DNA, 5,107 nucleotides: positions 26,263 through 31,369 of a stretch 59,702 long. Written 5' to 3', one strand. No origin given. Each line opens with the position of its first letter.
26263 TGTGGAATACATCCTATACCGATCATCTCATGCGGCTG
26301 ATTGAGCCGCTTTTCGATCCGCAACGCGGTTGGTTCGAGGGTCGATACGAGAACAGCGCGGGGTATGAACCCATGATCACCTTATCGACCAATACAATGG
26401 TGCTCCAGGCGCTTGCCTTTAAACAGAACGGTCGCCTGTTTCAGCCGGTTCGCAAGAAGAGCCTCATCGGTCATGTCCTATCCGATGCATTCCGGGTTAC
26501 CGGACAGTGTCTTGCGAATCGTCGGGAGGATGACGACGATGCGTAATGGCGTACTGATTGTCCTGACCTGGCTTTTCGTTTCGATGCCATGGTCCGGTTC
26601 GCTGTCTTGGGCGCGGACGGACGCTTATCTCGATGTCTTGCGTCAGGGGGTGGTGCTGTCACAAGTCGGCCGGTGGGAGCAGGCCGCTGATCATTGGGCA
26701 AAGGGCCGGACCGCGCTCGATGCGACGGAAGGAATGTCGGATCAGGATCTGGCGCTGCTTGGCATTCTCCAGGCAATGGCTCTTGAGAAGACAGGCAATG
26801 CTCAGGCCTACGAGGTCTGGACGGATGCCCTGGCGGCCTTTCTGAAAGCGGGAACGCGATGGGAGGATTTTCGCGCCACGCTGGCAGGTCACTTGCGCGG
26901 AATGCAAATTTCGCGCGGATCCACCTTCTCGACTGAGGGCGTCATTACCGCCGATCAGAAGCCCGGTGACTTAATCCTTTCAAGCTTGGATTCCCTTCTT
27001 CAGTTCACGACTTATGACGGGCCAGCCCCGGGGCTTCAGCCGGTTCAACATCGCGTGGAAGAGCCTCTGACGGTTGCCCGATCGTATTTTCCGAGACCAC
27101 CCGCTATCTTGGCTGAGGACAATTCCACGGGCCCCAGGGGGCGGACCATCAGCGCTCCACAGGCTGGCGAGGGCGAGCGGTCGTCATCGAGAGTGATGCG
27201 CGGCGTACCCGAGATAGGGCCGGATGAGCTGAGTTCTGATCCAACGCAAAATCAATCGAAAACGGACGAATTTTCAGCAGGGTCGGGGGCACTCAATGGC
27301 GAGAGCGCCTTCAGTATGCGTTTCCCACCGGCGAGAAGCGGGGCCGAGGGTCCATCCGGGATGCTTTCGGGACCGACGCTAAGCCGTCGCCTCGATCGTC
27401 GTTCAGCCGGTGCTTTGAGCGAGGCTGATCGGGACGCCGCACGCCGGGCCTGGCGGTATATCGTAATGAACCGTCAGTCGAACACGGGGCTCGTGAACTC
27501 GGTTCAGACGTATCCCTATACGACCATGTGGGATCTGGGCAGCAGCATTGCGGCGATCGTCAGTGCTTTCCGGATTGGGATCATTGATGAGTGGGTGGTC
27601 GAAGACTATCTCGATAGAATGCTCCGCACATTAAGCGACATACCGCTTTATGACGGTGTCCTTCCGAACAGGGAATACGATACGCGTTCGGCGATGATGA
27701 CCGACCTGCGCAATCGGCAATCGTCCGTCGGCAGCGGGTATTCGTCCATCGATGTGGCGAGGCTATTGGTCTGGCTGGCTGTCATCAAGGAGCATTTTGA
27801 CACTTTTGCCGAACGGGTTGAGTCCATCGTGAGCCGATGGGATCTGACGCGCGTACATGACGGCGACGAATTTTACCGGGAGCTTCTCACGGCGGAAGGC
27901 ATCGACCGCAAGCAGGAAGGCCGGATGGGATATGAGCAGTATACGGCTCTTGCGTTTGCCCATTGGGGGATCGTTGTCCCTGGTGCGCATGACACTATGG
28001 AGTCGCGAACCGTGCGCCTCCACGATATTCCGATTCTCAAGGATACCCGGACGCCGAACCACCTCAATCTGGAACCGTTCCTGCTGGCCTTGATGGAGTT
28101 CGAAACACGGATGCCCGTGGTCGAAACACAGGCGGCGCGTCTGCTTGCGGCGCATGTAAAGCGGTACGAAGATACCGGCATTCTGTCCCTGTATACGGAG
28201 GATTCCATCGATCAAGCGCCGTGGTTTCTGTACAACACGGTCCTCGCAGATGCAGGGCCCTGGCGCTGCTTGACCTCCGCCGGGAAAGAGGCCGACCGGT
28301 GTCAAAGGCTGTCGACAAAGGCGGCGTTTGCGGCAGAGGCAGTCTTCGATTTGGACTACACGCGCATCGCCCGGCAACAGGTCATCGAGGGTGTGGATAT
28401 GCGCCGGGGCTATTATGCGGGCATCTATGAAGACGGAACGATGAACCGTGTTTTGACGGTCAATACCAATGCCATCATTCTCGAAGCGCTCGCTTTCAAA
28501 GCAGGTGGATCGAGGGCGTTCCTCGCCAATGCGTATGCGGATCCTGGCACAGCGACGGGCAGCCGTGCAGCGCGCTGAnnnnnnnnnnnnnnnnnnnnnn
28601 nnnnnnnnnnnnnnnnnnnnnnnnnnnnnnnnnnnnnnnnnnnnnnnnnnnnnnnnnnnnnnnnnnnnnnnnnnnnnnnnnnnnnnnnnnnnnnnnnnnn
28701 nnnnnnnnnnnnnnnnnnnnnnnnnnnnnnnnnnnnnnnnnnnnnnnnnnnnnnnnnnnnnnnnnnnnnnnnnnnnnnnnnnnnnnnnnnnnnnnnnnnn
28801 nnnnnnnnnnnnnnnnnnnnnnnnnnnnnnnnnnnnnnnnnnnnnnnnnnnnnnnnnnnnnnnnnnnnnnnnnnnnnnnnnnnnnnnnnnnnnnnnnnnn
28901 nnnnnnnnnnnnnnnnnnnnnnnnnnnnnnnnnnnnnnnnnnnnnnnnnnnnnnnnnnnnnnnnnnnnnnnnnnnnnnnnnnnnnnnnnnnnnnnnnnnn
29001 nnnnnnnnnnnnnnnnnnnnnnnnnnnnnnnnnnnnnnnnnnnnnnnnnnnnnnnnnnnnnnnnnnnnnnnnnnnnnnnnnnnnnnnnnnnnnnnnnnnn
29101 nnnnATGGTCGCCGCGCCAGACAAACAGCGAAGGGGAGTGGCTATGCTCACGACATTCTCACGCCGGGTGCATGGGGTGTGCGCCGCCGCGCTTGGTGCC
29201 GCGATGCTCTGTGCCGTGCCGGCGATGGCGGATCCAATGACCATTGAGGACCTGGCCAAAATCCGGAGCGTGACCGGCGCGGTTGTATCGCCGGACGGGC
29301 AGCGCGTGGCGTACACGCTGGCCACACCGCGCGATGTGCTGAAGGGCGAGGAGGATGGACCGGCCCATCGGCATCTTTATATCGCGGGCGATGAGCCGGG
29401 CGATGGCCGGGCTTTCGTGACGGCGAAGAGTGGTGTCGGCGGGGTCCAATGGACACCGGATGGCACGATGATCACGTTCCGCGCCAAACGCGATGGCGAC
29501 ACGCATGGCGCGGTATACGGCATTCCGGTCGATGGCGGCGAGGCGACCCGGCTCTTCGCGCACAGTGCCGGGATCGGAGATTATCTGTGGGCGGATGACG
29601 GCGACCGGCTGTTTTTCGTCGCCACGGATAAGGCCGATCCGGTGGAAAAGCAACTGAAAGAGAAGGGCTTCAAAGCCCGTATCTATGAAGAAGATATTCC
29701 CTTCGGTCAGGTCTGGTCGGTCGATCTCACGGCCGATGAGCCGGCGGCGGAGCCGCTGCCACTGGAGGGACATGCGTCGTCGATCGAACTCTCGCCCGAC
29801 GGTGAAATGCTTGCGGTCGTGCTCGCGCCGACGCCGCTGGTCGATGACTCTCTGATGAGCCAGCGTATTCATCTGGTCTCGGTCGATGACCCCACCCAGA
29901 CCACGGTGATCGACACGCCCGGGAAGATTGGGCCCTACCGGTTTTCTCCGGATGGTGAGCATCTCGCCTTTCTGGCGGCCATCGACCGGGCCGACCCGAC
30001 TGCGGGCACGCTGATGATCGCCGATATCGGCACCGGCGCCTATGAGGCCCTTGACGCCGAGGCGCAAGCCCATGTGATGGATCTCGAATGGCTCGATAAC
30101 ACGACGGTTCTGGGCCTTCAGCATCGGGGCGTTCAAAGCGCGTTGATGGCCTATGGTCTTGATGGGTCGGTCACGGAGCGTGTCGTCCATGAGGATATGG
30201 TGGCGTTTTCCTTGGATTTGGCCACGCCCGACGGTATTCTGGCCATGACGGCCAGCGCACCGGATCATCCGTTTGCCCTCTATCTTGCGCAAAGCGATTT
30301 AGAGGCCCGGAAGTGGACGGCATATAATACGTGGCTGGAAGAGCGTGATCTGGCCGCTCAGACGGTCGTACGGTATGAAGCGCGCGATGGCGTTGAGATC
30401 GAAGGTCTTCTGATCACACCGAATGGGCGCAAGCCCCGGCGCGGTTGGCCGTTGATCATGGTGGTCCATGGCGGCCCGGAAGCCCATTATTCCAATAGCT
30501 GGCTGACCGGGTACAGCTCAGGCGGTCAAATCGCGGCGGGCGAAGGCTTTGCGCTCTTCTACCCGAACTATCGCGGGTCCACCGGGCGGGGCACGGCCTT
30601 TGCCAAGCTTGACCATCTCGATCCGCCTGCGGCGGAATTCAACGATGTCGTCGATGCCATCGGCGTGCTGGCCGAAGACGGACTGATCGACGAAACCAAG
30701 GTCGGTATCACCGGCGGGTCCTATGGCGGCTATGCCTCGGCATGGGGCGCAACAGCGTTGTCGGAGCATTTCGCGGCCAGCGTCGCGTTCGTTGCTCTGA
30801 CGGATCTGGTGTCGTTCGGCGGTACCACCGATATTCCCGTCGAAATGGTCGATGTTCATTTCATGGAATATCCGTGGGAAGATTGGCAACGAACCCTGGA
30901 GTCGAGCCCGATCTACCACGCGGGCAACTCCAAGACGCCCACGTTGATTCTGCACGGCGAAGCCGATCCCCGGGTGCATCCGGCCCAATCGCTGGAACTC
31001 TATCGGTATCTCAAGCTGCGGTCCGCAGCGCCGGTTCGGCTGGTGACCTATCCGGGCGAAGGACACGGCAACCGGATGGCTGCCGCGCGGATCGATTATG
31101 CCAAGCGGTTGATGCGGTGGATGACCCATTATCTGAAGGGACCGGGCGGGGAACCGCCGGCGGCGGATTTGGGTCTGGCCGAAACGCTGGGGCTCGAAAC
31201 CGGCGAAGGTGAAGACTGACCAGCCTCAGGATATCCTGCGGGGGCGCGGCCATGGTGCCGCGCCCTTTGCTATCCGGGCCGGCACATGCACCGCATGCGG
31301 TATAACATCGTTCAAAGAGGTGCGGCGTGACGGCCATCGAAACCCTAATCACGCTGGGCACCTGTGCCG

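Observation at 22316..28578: Four tandem, translationally coupled paralogues with unequal conservation of acidic blocks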

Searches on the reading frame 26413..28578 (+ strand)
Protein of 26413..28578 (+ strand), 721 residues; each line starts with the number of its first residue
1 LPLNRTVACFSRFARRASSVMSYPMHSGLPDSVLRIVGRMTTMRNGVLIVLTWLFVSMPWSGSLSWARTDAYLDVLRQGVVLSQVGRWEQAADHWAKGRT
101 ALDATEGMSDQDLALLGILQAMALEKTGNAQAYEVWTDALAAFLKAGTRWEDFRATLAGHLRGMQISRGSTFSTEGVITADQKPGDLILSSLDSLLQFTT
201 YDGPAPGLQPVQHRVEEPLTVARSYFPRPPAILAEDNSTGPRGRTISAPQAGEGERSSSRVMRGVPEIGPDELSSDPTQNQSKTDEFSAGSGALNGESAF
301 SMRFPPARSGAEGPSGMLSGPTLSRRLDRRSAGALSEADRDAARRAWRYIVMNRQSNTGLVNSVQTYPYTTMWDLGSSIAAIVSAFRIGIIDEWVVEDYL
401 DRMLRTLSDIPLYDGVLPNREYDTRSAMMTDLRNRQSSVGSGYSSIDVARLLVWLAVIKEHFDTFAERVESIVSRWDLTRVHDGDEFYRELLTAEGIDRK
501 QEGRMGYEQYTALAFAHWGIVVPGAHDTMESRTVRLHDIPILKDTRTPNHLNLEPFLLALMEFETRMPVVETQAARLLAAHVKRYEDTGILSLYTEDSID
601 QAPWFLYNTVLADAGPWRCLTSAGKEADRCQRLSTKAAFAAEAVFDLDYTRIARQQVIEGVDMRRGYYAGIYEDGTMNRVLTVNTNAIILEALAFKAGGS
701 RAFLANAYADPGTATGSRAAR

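Call 4: search_protein_families(library=pfam, proteins=[window:26413-28578:+], max_evalue=0.01)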
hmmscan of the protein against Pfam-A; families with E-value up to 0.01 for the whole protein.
window:26413-28578:+ (721 aa): 1 family
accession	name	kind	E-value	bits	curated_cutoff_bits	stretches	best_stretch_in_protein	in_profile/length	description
PF11329.14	DUF3131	-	8.6e-102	341.3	20.3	1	342-697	2-365/367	Protein of unknown function (DUF3131)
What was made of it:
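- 26539..28578 (+): P4: signal peptide, a conserved N-terminal module of about 200 aa, a low-complexity linker, and a divergent DUF3131 barrel (679 aa). PF11329 E 9e-102 at ORF residues 342-697 (call 4).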

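Call 5: search_protein_families(library=ncbifam, proteins=[window:26413-28578:+], max_evalue=0.01)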
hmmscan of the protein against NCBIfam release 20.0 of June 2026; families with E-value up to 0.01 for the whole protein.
window:26413-28578:+ (721 aa): 0 families

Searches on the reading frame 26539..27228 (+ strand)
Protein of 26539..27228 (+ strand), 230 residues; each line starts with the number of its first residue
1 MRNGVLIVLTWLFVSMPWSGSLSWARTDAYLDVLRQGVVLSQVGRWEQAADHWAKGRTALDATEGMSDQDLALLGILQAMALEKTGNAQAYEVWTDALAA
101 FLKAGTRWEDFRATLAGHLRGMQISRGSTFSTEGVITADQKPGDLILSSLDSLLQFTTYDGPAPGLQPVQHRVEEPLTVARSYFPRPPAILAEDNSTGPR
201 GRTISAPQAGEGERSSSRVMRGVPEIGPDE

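Call 74: find_homologous_proteins(query=window:26539-27228:+, max_evalue=0.001)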
Query window:26539-27228:+: 2152 candidates shared short words with the query, none scored E <= 0.001.
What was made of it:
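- Tried and rejected: The word-index homologue search with the P4 N-terminal module returned nothing (call 74).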

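Call 86: search_protein_representatives(protein=window:26620-27228:+)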
Query: 203 residues. Proteins with E-value up to 0.001 (for the whole library): 77; up to 1e-10: 25; up to 1e-30: 2. The best 77 are listed.
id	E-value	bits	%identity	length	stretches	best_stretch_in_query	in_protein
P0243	2.2e-128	442.0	100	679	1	1-203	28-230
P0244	3.9e-31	124.6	40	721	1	1-196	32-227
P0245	5.3e-28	114.4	37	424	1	1-202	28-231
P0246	3.9e-27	111.6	39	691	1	2-170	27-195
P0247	5.6e-25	104.5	33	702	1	3-176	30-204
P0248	6.2e-17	78.3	33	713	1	4-175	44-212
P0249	1.1e-16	77.5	31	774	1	7-178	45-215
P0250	2.9e-15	72.8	34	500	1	4-179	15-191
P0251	3.1e-15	72.7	34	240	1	7-171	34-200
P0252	4.4e-15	72.2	33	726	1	7-172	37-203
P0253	8.1e-14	68.1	32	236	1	6-171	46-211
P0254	4.3e-13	65.7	33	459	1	9-176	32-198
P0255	6.0e-13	65.3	35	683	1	42-169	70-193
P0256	7.0e-13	65.0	29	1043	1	9-184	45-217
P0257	7.5e-13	64.9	32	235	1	15-175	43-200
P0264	3.2e-11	59.6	29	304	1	4-164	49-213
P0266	5.8e-11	58.8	32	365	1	5-188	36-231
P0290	3.0e-08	49.9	39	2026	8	102-141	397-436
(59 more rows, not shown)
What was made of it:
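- Tried and rejected: The exhaustive search was used instead (call 86).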

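Call 87: search_protein_families(library=pfam, proteins=[P0244, P0245, P0251, P0256, P0264, P0290, P0250, P0266], max_evalue=0.01)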
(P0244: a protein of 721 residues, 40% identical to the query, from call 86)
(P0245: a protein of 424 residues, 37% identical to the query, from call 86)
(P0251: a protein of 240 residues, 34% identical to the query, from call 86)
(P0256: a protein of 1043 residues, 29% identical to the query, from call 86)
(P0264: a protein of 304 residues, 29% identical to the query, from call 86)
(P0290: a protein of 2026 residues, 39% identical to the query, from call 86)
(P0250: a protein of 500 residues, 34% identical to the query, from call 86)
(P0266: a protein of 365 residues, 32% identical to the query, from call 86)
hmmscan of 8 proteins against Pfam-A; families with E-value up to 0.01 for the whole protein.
P0244 (721 aa): 1 family
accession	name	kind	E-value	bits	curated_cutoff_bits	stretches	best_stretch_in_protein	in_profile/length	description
PF11329.14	DUF3131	-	2.4e-93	313.5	20.3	1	345-700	4-367/367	Protein of unknown function (DUF3131)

P0245 (424 aa): 1 family
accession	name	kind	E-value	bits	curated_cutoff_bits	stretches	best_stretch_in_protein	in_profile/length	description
PF11329.14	DUF3131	-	2.6e-32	112.7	20.3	1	301-398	2-99/367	Protein of unknown function (DUF3131)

P0251 (240 aa): 0 families

P0256 (1043 aa): 1 family
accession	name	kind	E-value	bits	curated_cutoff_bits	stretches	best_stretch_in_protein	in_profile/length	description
PF11329.14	DUF3131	-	3.1e-114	382.3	20.3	1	657-1014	2-366/367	Protein of unknown function (DUF3131)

P0264 (304 aa): 0 families

P0290 (2026 aa): 5 families
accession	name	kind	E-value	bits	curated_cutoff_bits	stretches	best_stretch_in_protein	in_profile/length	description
PF02839.19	CBM_5_12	-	1.1e-08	35.4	26.2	1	106-129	2-25/44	Carbohydrate-binding module family 5/12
PF01391.23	Collagen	-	6.2e-06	26.3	27.2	1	2-47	7-52/60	Collagen triple helix repeat (20 copies)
PF03998.19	Utp11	-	0.00043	20.7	25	0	561-636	125-200/242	Utp11 protein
PF07956.16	DUF1690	-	0.0021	19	29.7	0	1454-1507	16-69/139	Protein of Unknown function (DUF1690)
PF18338.7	BppL_N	-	0.009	16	25.8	1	1748-1764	9-25/25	Lower baseplate protein N-terminal domain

P0250 (500 aa): 1 family
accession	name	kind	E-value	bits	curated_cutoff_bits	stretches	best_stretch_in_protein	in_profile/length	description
PF11329.14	DUF3131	-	4.7e-61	207.2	20.3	1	334-500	2-169/367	Protein of unknown function (DUF3131)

P0266 (365 aa): 0 families

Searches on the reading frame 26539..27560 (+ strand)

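Call 52: search_protein_families(library=pfam, proteins=[window:26539-27560:+], max_evalue=0.01)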
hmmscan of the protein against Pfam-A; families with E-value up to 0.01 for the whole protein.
window:26539-27560:+ (340 aa): 1 family
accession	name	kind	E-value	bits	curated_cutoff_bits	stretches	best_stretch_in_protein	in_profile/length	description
PF11329.14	DUF3131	-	2.4e-12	47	20.3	1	300-340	2-42/367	Protein of unknown function (DUF3131)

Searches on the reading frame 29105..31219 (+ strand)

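Call 52: search_protein_families(library=pfam, proteins=[window:29105-31219:+], max_evalue=0.01)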
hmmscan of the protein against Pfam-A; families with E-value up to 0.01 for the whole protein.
window:29105-31219:+ (704 aa): 10 families
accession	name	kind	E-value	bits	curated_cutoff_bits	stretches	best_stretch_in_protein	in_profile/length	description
PF00326.27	Peptidase_S9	-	9.3e-45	153.2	22.6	1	474-678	7-211/213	Prolyl oligopeptidase family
PF20434.5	BD-FAE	-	6.3e-12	45.9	26.8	1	447-636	12-215/215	BD-FAE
PF07676.18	PD40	-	3.6e-09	36.8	20.9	0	116-133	16-34/38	WD40-like Beta Propeller Repeat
PF02129.25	Peptidase_S15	-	7.9e-07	29.5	23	1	428-569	1-133/262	X-Pro dipeptidyl-peptidase (S15 family)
PF01738.24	DLH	-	1.1e-06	28.9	21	1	478-666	38-198/217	Dienelactone hydrolase family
PF00561.26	Abhydrolase_1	-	5.4e-05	23.4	25.8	0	595-654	187-238/245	alpha/beta hydrolase fold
PF12146.15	Hydrolase_4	-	0.00042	20.1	27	1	605-654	186-232/239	Serine aminopeptidase, S33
PF07859.19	Abhydrolase_3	-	0.0028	17.9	25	0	510-655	47-207/210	alpha/beta hydrolase fold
PF08386.16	Abhydrolase_4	-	0.0031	18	21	1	594-656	18-75/103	TAP-like protein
PF05448.18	AXE1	-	0.0079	15.4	21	0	512-563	157-207/321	Acetyl xylan esterase (AXE1)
